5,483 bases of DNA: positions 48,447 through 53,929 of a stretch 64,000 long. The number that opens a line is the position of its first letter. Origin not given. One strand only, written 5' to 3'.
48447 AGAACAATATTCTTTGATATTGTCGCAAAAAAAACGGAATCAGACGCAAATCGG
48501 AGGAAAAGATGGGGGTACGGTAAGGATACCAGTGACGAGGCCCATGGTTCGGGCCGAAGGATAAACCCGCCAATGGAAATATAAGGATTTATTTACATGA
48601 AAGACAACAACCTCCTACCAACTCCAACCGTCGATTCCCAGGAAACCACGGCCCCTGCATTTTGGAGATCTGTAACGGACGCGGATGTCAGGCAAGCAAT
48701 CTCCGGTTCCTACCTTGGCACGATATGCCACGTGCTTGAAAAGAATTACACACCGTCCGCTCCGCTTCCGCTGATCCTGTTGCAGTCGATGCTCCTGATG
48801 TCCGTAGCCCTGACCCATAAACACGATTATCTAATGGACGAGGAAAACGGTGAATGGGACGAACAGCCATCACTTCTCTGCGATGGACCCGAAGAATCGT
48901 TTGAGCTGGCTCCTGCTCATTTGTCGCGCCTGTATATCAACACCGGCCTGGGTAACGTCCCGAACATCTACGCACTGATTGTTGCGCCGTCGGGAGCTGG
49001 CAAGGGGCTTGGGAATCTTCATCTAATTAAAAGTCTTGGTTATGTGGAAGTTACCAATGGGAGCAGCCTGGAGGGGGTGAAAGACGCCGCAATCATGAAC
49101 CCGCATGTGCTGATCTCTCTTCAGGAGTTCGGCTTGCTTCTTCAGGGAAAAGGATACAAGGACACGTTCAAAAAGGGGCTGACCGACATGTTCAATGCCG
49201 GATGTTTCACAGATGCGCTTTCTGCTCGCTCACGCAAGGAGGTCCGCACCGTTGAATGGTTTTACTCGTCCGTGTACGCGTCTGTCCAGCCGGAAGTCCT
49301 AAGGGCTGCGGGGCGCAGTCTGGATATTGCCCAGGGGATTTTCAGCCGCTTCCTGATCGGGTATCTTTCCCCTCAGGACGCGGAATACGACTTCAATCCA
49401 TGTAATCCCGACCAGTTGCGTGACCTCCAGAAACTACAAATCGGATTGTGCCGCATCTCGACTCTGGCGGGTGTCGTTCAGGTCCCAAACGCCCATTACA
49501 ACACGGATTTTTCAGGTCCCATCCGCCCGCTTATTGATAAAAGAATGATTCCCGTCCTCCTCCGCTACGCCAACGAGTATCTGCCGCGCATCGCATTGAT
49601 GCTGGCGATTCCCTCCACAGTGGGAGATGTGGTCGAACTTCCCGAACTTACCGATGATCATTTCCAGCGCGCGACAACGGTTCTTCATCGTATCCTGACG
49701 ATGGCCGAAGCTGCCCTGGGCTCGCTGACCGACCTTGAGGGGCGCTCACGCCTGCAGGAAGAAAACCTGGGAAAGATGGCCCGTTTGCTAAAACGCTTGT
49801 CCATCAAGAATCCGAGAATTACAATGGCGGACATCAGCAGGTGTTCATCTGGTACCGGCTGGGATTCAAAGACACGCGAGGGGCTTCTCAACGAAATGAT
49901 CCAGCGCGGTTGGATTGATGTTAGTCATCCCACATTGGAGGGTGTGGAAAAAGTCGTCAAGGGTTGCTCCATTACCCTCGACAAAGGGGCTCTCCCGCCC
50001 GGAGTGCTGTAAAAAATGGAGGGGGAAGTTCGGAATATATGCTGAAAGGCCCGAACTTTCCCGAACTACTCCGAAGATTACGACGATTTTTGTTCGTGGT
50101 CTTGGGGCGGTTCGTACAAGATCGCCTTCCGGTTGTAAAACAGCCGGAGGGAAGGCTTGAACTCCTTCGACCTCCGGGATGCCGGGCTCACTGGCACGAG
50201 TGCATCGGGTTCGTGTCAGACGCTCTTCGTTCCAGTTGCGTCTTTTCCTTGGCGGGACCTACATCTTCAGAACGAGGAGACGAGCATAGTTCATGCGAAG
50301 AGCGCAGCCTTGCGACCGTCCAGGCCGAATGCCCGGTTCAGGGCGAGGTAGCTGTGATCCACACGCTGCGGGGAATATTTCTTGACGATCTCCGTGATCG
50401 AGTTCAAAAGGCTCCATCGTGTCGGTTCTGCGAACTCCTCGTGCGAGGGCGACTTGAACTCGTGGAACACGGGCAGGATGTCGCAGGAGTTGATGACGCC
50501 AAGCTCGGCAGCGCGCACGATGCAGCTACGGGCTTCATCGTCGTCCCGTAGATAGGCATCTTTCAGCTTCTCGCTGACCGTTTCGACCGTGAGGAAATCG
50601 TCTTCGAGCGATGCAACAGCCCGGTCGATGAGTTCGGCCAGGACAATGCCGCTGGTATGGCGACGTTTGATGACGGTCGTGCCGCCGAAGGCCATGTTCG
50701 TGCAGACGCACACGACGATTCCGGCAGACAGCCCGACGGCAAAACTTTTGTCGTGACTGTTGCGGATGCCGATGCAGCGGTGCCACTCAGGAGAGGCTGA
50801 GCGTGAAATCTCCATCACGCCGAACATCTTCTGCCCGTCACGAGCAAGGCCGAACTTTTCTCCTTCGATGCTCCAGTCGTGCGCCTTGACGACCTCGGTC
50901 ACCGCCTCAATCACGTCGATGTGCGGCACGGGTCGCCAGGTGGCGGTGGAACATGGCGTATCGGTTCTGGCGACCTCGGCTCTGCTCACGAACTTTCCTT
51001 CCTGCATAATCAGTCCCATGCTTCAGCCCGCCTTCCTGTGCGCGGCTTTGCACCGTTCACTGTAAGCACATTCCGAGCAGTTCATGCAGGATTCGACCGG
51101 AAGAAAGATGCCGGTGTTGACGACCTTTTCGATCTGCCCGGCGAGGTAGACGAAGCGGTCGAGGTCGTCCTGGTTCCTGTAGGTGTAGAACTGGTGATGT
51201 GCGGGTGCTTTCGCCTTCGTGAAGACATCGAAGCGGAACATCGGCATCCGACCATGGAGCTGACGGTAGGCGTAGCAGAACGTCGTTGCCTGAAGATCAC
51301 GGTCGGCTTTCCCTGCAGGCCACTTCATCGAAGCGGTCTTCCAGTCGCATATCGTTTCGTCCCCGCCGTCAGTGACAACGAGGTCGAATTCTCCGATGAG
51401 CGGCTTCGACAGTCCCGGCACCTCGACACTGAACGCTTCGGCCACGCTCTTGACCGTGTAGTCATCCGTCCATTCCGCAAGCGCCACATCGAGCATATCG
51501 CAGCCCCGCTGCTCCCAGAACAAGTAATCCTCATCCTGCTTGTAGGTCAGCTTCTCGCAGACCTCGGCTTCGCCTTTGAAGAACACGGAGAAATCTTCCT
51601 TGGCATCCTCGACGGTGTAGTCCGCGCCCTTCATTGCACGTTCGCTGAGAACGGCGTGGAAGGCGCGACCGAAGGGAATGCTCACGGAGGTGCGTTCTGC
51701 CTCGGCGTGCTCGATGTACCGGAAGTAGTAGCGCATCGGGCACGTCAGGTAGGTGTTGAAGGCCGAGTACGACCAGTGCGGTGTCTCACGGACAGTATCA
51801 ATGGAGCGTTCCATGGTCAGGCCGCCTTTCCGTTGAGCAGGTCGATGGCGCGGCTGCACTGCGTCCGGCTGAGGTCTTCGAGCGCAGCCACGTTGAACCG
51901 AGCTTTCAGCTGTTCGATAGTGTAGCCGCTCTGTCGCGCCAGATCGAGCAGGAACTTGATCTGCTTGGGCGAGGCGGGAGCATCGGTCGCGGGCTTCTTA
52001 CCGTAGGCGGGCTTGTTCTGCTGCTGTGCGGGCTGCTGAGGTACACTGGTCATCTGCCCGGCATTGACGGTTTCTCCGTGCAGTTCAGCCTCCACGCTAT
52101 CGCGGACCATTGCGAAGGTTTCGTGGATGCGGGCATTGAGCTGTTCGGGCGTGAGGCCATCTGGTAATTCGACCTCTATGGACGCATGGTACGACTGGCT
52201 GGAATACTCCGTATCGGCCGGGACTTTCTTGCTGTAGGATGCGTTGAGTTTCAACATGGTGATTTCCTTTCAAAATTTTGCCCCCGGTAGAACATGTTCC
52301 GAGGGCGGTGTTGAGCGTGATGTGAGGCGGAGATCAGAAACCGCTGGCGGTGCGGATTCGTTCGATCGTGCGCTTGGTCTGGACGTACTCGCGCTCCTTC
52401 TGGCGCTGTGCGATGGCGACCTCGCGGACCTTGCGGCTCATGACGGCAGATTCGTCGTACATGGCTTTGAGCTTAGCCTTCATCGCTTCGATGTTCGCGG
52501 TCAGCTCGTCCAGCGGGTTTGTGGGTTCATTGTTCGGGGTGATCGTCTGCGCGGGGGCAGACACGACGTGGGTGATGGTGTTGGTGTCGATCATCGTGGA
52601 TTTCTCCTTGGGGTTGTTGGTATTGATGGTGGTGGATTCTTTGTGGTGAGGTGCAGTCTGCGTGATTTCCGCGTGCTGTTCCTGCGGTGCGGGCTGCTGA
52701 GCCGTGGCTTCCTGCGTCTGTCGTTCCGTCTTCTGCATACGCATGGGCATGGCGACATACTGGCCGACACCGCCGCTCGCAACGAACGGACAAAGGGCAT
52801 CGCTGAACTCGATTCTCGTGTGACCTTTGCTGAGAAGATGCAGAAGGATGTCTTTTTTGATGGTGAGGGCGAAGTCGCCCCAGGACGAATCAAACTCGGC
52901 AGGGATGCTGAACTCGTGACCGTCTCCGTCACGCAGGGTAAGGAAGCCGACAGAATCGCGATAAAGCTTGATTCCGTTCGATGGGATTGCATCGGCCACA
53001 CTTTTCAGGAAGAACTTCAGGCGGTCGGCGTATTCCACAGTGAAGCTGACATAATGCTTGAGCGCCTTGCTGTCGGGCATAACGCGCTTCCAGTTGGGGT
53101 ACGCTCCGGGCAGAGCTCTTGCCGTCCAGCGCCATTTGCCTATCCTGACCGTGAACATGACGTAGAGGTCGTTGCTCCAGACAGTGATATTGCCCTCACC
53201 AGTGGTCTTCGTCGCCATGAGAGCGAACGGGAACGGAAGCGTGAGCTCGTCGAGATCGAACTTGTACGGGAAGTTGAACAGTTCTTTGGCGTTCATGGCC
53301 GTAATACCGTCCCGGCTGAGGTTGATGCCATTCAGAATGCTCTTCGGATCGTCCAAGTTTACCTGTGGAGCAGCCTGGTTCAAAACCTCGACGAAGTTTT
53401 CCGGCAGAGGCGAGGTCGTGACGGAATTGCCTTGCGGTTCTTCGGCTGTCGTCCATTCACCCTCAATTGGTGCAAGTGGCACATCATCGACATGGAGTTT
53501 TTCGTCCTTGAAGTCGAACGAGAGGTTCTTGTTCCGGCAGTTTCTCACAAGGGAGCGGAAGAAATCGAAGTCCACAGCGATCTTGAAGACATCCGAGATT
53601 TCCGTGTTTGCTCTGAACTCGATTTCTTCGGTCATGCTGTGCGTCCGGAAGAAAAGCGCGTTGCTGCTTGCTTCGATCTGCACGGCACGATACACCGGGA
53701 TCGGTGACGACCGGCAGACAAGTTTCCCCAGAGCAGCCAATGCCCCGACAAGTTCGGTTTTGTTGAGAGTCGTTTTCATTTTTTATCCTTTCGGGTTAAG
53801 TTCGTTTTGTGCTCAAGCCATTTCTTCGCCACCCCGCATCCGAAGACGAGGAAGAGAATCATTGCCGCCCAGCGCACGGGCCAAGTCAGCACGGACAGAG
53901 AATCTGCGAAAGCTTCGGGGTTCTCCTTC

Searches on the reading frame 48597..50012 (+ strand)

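Call 88: search_protein_families(library=pfam, proteins=[window:48597-50012:+], max_evalue=0.001)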
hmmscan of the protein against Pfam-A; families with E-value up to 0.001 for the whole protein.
window:48597-50012:+ (471 aa): 1 family
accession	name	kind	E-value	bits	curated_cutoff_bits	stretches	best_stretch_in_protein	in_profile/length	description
PF13148.11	DUF3987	-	2e-05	24.4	27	0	210-278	184-255/364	Protein of unknown function (DUF3987)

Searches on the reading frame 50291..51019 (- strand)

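Call 88: search_protein_families(library=pfam, proteins=[window:50291-51019:-], max_evalue=0.001)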
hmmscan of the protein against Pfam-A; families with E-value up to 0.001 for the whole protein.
window:50291-51019:- (242 aa): 1 family
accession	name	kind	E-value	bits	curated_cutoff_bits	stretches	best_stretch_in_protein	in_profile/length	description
PF06067.16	DUF932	-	8.1e-13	49.1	23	1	26-229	7-224/227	Domain of unknown function (DUF932)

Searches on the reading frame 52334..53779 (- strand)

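Call 88: search_protein_families(library=pfam, proteins=[window:52334-53779:-], max_evalue=0.001)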
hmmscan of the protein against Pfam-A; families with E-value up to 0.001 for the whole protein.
window:52334-53779:- (481 aa): 1 family
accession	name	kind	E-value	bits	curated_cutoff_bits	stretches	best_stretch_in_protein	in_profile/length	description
PF00712.24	DNA_pol3_beta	-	1.1e-05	26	24.4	1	1-97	1-98/120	DNA polymerase III beta subunit, N-terminal domain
